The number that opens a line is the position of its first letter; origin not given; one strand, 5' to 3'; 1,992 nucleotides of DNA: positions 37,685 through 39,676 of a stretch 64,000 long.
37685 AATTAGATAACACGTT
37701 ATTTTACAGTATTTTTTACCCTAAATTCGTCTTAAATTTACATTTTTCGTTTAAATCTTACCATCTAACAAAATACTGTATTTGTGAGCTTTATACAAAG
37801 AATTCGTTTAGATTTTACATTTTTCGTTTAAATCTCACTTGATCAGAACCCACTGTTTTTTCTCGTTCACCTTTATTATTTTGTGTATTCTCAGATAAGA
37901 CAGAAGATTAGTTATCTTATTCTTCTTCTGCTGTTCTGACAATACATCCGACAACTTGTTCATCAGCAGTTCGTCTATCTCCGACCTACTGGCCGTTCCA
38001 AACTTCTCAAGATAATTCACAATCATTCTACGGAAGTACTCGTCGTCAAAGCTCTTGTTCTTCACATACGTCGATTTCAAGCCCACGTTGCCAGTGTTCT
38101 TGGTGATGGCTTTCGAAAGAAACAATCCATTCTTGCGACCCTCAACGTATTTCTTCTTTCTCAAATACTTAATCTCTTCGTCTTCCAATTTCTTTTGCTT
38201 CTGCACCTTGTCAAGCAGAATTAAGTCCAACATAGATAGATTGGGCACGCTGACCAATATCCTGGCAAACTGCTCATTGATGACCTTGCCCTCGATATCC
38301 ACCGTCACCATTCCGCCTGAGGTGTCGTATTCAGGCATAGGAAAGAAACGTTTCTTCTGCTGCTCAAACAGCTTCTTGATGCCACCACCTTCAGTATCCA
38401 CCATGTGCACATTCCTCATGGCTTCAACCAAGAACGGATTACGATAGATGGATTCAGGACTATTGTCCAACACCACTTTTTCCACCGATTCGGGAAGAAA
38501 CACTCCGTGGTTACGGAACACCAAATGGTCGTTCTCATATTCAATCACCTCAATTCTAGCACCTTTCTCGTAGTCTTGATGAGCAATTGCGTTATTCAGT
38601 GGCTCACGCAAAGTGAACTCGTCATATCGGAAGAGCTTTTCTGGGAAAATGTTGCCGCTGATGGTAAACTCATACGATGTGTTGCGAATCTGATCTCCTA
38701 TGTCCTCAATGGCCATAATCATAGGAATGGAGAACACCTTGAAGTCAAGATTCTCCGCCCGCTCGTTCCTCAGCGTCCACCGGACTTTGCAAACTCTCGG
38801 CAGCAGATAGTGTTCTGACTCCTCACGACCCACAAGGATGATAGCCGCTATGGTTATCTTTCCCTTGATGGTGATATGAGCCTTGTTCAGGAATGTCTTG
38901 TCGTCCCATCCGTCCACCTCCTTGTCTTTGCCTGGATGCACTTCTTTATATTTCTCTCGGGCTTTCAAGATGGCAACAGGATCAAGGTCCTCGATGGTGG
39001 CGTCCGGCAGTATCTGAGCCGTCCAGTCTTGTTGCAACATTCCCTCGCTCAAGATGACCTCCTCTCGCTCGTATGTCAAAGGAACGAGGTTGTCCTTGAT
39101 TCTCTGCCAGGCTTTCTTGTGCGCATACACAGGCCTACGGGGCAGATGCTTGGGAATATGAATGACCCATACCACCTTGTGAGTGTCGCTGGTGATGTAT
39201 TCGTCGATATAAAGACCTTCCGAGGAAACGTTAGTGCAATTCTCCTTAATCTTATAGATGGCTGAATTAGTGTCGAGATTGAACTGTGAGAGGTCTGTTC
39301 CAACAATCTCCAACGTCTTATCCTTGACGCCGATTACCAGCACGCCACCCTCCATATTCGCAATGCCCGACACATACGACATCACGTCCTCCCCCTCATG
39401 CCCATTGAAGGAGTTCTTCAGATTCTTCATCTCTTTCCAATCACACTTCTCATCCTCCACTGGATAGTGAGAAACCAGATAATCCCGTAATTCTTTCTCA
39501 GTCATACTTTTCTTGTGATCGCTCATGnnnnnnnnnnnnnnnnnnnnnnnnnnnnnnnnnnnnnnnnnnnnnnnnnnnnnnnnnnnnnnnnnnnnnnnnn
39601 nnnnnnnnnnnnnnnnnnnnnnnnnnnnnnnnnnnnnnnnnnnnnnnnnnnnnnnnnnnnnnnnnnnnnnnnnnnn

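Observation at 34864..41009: Candidate undescribed defence module: McrB-type GTPase, coupled Schlafen/AlbA_2-HATPase_c_4-wHTH protein, and a giant LlaJI/McrC-like nuclease, without methyltransferases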

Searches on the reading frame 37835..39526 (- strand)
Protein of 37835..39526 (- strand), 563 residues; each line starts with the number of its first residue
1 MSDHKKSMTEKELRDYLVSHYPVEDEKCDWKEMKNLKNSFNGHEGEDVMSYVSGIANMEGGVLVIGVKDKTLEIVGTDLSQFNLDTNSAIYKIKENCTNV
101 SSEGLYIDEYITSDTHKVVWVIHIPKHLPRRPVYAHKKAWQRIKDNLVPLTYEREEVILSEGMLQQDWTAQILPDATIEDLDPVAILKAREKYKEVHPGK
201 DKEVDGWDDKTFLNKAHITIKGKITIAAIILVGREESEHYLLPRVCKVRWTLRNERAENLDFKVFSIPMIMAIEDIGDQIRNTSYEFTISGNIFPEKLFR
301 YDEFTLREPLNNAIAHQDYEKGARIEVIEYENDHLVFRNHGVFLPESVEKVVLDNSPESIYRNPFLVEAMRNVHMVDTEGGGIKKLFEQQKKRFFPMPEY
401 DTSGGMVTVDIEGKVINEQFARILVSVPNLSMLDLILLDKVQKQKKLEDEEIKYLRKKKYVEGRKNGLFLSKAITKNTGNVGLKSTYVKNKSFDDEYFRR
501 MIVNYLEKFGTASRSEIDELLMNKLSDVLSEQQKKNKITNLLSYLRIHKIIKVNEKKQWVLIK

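Call 6: search_protein_families(library=pfam, proteins=[window:37835-39526:-], max_evalue=0.01)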
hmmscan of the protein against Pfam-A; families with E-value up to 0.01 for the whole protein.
window:37835-39526:- (563 aa): 2 families
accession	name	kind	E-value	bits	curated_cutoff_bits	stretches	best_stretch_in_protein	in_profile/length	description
PF04326.19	SLFN_AlbA_2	-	3.8e-11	44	25.3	1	24-149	1-116/118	Schlafen, AlbA_2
PF13749.12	HATPase_c_4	-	4.6e-11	43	26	1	322-409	1-87/89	Putative ATP-dependent DNA helicase recG C-terminal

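Call 7: search_protein_families(library=padloc, proteins=[window:37835-39526:-], max_evalue=0.01)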
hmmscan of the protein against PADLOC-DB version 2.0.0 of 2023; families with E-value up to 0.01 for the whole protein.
window:37835-39526:- (563 aa): 4 families
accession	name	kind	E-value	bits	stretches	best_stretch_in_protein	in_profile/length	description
PDLC02394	pAgo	-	1.4e-11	40.9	1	28-418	31-441/1121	-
PDLC02402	Aga_SIR2-PNTD1-PNTD2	-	7.7e-05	19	1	269-388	411-537/876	Class I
PDLC02028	Cas3d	-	0.0025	14.5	1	500-554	97-150/685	-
PDLC02418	Aga_SIR2-Kinase-PNTD1-PNTD2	-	0.0046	13.2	1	294-378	313-396/756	Class I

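Call 8: search_protein_families(library=ncbifam, proteins=[window:37835-39526:-], max_evalue=0.01)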
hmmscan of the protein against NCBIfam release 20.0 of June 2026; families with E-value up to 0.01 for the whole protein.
window:37835-39526:- (563 aa): 0 families

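Call 11: search_solved_structures(query=window:37835-39526:-, max_evalue=1)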
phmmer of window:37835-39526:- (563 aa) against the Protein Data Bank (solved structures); distinct sequences matched with E-value up to 1: 14.
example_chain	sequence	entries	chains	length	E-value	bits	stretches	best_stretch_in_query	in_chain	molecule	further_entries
3lmm_A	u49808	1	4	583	1.7e-05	27.2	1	303-390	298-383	Uncharacterized protein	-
9jr9_A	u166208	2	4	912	0.043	16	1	49-97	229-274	Protein SLFN14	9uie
9nyy_A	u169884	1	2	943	0.044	15.9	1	48-97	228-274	Protein SLFN14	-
9jn9_A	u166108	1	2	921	0.045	15.9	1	49-97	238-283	Protein SLFN14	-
9erd_A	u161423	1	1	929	0.28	13.3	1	39-95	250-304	Schlafen family member 11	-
7zel_A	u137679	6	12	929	0.28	13.3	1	39-95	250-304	Schlafen family member 11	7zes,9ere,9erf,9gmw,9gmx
7vd5_Q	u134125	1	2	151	0.34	13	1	121-194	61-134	Extrinsic protein in photosystem II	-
6j3y_Q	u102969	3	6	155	0.37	12.9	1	121-194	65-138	Extrinsic protein in photosystem II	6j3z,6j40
7zep_A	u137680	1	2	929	0.38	12.8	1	40-95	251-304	Schlafen family member 11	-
3sw5_A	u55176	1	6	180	0.53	12.4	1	189-215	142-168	Inorganic pyrophosphatase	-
7cux_A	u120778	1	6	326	0.59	12.2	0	50-86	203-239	Schlafen family member 5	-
7q3z_B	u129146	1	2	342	0.64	12.1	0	50-86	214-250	Schlafen family member 5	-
6rr9_A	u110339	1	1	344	0.64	12.1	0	50-86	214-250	Schlafen family member 5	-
8j5k_Q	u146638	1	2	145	0.81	11.7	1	121-194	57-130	PsbQ'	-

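Call 47: find_homologous_proteins(query=window:37835-39526:-)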
Query window:37835-39526:- (563 aa): 5649 proteins with E <= 0.001 among 8000 candidates; the best 120 are listed.
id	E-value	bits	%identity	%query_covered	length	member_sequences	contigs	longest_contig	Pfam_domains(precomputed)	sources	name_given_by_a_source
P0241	0.0e+0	1155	90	99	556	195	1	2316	PF13749.13,PF04326.20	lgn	-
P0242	0.0e+0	1133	89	99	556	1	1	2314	PF13749.13,PF04326.20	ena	-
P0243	0.0e+0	1131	89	99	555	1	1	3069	PF13749.13,PF04326.20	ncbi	-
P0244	0.0e+0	1130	89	99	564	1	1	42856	PF13749.13,PF04326.20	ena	-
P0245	0.0e+0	1130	89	99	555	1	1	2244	PF13749.13,PF04326.20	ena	-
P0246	0.0e+0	1130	88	99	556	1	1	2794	PF13749.13,PF04326.20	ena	-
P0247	0.0e+0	1128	88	99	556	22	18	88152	PF13749.13,PF04326.20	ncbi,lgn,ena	-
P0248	0.0e+0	1125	88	99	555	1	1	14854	PF13749.13,PF04326.20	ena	-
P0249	0.0e+0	1124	88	99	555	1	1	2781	PF13749.13,PF04326.20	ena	-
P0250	0.0e+0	1124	88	99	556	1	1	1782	PF13749.13,PF04326.20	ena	-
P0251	0.0e+0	1122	89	98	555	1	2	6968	PF13749.13,PF04326.20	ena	-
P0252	0.0e+0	1122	88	99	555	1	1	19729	PF13749.13,PF04326.20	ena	-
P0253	0.0e+0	1120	88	99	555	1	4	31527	PF13749.13,PF04326.20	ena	-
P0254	0.0e+0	1119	88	99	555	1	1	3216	PF13749.13,PF04326.20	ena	-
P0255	0.0e+0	1117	88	99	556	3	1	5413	PF13749.13,PF04326.20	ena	-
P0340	7.1e-275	931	73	98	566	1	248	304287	PF13749.13,PF04326.20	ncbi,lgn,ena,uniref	uniref:ATP-binding protein n=2 Tax=Prevotella sp. TaxID=59823 RepID=UPI003FF08B40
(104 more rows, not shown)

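Call 48: find_encoding_contigs(protein=P0247, flank=7000, max_places=5)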
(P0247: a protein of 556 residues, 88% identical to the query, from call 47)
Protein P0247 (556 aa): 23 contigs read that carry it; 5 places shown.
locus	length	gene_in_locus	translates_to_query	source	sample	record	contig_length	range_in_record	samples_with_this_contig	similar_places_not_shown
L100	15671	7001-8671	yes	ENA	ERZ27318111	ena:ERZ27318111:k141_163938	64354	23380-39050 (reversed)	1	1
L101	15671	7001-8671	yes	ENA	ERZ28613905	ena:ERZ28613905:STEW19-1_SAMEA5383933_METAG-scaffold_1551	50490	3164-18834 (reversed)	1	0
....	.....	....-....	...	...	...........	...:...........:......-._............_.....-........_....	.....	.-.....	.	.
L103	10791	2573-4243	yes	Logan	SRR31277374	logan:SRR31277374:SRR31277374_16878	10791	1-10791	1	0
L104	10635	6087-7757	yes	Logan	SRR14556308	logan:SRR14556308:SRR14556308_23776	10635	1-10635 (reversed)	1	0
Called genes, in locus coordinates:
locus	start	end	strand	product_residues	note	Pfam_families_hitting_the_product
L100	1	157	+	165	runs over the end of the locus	-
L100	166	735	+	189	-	-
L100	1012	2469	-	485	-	-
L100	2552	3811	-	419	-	PF08323:Glyco_transf_5, PF13439:Glyco_transf_4, PF13579:Glyco_trans_4_4, PF20706:GT4-conflict, PF00534:Glycos_transf_1, PF13692:Glyco_trans_1_4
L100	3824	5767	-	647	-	PF12439:GDE_N, PF06202:GDE_C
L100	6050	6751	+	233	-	PF00027:cNMP_binding, PF13545:HTH_Crp_2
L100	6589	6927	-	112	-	-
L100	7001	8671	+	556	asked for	PF04326:SLFN_AlbA_2, PF13749:HATPase_c_4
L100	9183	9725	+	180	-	-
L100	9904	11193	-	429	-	PF03553:Na_H_antiporter, PF03606:DcuC (weak)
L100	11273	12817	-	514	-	PF04295:GD_AH_second, PF20629:GD_AH_C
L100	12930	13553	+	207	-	-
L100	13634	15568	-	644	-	PF23310:TPR_27 (faint), PF08238:Sel1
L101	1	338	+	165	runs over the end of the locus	-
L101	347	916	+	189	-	-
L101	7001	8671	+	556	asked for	PF04326:SLFN_AlbA_2, PF13749:HATPase_c_4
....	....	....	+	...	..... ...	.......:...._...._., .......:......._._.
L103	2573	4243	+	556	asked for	PF04326:SLFN_AlbA_2, PF13749:HATPase_c_4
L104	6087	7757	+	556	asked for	PF04326:SLFN_AlbA_2, PF13749:HATPase_c_4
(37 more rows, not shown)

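Call 49: find_encoding_contigs(protein=P0340, flank=7000, max_places=5)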
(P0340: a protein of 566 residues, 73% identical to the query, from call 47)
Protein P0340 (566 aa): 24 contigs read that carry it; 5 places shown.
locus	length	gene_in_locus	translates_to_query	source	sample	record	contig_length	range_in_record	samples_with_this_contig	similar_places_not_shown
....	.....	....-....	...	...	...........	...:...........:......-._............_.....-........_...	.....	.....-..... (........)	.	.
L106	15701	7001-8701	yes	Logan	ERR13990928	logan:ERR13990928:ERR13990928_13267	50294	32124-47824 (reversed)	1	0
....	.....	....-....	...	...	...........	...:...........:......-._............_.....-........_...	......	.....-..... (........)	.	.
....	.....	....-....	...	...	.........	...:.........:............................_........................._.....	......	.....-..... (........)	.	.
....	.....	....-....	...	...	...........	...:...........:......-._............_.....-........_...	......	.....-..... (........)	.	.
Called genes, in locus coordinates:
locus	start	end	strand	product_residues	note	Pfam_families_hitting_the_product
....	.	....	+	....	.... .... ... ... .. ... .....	-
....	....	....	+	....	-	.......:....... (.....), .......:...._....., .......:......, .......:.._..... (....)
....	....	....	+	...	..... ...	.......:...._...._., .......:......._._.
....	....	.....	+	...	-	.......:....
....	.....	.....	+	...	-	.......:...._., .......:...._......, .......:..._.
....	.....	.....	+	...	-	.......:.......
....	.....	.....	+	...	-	-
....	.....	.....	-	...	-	-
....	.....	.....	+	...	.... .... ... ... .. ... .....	-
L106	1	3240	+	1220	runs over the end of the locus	-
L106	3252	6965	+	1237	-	PF20473:MmeI_Mtase, PF01170:UPF0020 (faint), PF07669:Eco57I, PF02384:N6_Mtase (weak)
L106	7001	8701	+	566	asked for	PF04326:SLFN_AlbA_2, PF13749:HATPase_c_4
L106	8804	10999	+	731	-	PF08665:PglZ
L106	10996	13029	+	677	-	PF20442:BrxL_N, PF13337:BrxL_ATPase, PF05362:Lon_C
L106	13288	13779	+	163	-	PF13811:DUF4186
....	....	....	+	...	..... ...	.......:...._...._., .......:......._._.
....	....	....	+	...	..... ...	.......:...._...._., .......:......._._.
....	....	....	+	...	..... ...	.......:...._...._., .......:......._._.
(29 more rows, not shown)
